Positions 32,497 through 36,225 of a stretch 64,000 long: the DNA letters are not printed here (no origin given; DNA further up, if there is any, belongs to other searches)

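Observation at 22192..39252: Four-member paralogous family of giant polytopic membrane proteins with YfhO/AftD-like (GT-C) architecture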

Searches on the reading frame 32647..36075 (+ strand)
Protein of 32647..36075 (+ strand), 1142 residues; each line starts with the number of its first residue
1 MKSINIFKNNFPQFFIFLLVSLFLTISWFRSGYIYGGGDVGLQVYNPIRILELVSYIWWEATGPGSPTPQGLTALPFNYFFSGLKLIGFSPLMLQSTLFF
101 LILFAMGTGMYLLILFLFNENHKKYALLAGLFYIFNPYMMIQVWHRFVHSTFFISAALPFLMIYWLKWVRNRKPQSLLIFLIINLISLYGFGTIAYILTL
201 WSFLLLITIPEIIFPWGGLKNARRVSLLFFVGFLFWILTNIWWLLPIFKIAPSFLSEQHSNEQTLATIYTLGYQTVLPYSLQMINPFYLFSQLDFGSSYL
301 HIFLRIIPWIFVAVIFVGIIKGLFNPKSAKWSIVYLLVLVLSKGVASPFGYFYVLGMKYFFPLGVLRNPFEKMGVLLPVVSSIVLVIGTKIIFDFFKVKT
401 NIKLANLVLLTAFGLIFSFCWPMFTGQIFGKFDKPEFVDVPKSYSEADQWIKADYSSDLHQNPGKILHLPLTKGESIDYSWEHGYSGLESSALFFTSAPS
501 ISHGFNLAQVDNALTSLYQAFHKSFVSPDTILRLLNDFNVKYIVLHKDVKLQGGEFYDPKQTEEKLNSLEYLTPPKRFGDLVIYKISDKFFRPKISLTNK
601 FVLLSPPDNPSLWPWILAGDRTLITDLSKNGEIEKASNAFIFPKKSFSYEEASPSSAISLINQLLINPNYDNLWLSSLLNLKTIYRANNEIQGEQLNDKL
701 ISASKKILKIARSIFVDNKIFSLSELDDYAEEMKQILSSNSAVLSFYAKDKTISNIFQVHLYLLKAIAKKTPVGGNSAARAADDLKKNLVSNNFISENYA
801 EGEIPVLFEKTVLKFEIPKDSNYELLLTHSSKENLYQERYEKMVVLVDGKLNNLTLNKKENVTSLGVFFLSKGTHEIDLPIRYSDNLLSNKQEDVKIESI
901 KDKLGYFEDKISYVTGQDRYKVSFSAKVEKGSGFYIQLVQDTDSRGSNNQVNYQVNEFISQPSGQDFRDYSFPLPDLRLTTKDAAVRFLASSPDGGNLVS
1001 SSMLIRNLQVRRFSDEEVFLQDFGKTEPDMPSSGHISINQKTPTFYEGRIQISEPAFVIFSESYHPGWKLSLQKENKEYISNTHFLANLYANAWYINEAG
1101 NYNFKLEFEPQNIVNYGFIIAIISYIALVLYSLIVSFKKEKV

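Call 5: search_protein_families(library=pfam, proteins=[window:32647-36075:+], max_evalue=1)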
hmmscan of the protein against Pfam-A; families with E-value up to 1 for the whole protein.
window:32647-36075:+ (1142 aa): 1 family
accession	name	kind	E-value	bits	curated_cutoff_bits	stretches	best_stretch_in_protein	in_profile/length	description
PF11847.13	GT-C_AftD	-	2.6e-05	22.8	26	1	45-582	24-543/661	Alpha-(1->3)-arabinofuranosyltransferase, N-terminal GT-C domain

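Call 6: search_protein_families(library=ncbifam, proteins=[window:32647-36075:+], max_evalue=1)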
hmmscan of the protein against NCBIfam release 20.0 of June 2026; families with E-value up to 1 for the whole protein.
window:32647-36075:+ (1142 aa): 0 families
